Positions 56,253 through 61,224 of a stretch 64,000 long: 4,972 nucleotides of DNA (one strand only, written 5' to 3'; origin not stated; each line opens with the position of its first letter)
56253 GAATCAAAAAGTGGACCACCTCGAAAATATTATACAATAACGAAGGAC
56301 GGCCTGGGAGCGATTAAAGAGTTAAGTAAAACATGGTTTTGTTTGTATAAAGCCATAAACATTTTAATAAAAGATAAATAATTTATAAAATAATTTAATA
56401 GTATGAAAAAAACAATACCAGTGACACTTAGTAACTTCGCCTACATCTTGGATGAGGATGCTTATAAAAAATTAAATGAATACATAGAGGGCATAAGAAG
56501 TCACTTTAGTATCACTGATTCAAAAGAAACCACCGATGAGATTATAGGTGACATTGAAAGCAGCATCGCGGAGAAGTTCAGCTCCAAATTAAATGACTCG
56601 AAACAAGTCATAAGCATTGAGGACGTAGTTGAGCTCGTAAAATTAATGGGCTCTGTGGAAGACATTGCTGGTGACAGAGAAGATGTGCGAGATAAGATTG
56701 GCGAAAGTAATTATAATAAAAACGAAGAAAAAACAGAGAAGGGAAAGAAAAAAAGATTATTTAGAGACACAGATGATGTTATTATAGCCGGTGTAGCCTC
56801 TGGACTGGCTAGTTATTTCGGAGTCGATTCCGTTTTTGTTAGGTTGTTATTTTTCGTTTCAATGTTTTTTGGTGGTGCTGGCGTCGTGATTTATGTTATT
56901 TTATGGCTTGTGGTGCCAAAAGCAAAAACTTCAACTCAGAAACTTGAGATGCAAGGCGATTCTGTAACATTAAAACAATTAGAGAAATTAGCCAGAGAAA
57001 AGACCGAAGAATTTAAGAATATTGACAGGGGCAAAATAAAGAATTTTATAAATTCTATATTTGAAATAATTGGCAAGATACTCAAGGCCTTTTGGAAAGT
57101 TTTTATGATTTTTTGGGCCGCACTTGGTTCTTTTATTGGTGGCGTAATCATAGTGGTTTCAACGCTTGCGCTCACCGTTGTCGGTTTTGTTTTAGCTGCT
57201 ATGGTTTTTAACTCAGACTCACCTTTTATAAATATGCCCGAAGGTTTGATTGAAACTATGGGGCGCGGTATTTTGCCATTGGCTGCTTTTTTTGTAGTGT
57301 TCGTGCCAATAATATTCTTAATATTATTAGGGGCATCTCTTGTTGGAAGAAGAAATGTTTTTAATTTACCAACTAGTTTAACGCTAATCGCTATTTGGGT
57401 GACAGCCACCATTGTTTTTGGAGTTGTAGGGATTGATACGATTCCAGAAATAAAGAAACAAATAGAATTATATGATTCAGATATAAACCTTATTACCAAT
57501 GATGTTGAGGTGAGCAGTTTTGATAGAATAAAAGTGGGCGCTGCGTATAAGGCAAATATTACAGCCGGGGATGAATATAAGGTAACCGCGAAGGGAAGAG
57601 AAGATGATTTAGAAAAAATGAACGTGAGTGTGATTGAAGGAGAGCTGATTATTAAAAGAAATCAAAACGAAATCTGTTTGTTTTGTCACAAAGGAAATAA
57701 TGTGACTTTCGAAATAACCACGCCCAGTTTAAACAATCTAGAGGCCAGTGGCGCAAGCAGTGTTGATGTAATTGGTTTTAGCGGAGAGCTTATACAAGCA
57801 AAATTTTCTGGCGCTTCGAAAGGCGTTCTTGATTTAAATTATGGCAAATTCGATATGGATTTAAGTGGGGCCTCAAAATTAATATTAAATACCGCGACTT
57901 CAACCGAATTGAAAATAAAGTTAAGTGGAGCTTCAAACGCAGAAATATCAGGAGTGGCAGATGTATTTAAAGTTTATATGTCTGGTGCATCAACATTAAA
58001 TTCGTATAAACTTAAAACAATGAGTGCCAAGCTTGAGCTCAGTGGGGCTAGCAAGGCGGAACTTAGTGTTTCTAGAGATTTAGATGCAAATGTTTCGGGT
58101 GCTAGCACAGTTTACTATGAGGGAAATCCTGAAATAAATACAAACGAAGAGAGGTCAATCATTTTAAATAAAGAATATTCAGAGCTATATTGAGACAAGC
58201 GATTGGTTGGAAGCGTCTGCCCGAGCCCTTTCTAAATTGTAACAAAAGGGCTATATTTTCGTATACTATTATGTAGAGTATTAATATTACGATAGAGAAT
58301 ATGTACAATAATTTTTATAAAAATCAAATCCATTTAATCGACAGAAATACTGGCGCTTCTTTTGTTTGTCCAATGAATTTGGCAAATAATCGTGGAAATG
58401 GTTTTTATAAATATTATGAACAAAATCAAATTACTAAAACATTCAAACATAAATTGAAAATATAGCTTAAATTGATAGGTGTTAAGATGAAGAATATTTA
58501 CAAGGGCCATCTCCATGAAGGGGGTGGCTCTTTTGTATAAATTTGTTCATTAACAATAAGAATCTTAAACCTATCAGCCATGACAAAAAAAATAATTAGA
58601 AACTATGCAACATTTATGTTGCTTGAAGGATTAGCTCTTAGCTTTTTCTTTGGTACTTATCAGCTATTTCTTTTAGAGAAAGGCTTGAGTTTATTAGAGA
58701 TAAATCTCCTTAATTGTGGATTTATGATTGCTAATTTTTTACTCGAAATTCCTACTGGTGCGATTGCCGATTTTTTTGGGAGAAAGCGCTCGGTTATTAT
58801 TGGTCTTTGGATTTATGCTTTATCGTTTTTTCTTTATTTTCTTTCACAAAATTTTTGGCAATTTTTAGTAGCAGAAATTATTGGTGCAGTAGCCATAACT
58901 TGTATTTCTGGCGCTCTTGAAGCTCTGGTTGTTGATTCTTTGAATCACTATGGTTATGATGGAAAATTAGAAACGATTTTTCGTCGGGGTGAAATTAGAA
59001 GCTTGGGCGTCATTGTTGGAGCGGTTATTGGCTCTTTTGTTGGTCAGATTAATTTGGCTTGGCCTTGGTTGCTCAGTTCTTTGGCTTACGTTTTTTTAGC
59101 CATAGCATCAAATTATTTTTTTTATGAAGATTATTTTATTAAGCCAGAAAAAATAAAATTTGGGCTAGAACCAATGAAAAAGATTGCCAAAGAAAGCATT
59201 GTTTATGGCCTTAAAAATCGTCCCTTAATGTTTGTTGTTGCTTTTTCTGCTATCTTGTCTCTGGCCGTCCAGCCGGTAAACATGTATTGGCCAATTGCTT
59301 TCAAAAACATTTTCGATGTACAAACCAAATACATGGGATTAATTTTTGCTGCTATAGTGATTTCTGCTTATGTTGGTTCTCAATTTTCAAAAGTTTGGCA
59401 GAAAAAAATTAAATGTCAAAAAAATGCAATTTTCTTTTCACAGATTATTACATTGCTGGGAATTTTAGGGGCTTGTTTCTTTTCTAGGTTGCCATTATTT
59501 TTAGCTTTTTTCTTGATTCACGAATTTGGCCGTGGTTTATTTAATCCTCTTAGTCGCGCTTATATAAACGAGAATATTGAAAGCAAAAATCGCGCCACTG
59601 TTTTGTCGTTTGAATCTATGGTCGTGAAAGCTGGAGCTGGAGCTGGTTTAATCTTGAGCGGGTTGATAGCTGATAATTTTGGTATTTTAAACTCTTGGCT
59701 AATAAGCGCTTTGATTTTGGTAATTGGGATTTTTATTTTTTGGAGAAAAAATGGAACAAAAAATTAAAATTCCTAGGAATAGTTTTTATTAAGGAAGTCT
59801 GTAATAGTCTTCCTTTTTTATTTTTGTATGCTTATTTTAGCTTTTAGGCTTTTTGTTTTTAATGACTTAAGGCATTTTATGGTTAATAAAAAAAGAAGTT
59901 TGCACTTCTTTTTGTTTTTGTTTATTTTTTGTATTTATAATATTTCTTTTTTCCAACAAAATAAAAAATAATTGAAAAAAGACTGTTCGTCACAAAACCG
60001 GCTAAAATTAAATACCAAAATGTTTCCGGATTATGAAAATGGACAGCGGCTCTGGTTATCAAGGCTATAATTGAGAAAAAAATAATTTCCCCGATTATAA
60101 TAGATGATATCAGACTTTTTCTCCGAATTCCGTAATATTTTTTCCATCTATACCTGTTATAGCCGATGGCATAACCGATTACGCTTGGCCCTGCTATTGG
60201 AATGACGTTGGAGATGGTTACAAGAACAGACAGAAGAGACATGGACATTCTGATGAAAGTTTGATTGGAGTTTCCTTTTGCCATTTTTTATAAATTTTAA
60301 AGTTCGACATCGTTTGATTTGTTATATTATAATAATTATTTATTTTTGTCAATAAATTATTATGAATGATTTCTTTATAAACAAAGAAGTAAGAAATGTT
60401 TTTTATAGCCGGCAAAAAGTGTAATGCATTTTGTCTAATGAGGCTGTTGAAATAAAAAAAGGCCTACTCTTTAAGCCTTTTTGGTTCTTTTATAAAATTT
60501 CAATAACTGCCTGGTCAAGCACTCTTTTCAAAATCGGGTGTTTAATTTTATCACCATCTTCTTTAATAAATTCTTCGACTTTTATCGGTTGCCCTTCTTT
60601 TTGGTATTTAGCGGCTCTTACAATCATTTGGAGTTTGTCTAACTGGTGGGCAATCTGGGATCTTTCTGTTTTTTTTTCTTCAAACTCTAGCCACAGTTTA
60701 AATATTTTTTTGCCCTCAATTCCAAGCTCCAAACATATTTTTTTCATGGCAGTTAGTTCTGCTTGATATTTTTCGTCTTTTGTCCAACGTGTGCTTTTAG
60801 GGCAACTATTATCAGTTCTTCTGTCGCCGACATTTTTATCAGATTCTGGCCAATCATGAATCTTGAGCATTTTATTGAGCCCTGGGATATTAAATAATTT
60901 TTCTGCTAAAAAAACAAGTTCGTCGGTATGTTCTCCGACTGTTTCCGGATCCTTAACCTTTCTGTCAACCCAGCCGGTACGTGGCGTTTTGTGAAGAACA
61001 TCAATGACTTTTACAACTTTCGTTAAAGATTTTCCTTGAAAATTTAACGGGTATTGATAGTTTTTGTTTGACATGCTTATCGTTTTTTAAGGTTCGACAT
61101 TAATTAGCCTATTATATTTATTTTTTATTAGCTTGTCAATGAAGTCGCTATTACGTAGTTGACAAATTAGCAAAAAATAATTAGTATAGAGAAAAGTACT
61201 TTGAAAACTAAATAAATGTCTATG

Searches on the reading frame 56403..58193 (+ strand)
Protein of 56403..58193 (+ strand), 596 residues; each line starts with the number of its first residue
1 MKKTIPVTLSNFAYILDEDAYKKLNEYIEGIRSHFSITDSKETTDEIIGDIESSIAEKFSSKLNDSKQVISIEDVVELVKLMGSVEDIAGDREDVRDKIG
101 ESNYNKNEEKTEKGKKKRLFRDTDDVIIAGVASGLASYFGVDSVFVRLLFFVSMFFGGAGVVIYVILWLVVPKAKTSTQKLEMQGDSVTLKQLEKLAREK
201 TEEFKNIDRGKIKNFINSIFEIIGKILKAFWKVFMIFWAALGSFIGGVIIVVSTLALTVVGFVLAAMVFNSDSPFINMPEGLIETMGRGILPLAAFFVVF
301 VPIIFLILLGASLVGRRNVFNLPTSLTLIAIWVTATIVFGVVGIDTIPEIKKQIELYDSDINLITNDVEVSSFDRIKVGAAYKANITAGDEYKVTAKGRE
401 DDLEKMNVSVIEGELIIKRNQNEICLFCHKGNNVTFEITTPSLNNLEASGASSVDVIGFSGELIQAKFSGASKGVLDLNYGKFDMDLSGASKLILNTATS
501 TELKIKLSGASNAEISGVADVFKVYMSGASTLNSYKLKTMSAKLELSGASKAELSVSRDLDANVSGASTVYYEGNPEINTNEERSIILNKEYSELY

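Call 3: search_protein_families(library=pfam, proteins=[window:56403-58193:+], max_evalue=0.01)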
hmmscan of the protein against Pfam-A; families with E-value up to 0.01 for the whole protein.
window:56403-58193:+ (596 aa): 3 families
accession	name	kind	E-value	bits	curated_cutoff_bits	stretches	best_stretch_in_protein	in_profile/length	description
PF10988.14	DUF2807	-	4.5e-33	115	24.2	1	373-576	2-181/181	Putative auto-transporter adhesin, head GIN domain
PF04024.17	PspC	-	8.7e-22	77.1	25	1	117-174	1-58/58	PspC domain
PF22571.1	LiaI-LiaF-TM_PspC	-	2.2e-17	63.6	27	1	211-347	7-139/142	PspC transmembrane region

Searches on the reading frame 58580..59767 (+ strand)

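Call 3: search_protein_families(library=pfam, proteins=[window:58580-59767:+], max_evalue=0.01)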
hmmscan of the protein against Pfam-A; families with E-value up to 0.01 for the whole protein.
window:58580-59767:+ (395 aa): 3 families
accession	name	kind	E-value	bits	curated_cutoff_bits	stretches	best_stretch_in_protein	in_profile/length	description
PF07690.21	MFS_1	-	5.5e-32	111.5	33.4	2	218-389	2-172/347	Major Facilitator Superfamily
PF13347.12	MFS_2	-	3.7e-11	42.6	27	2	211-369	221-386/427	MFS/sugar transport protein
PF05977.19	MFS_3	-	4.4e-07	29.1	27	1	50-389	56-392/524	Transmembrane secretion effector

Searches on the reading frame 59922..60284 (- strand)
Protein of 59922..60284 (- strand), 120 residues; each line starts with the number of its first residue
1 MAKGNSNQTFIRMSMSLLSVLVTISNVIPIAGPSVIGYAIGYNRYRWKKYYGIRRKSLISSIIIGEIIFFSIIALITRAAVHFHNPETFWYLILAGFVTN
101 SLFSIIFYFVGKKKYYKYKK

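Call 3: search_protein_families(library=pfam, proteins=[window:59922-60284:-], max_evalue=0.01)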
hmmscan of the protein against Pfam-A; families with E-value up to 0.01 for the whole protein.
window:59922-60284:- (120 aa): 1 family
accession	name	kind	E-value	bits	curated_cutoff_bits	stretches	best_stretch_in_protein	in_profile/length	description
PF13214.11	DUF4022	-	0.0059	17.3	25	0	14-82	8-70/77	Protein of unknown function (DUF4022)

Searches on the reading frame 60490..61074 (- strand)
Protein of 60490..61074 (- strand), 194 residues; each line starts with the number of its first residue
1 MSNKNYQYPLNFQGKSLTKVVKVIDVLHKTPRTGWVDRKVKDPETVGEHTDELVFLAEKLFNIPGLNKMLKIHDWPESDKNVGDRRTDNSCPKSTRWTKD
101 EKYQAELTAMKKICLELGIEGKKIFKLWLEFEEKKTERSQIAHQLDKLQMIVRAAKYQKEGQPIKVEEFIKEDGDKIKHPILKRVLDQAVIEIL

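Call 3: search_protein_families(library=pfam, proteins=[window:60490-61074:-], max_evalue=0.01)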
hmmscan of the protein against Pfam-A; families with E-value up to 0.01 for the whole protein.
window:60490-61074:- (194 aa): 1 family
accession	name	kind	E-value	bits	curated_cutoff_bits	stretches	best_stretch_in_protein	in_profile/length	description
PF13023.12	HD_3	-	9e-18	65.2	22.5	1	25-178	2-158/165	HD domain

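Call 4: search_protein_families(library=ncbifam, proteins=[window:60490-61074:-], max_evalue=0.01)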
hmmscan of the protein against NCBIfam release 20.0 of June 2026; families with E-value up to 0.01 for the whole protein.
window:60490-61074:- (194 aa): 0 families
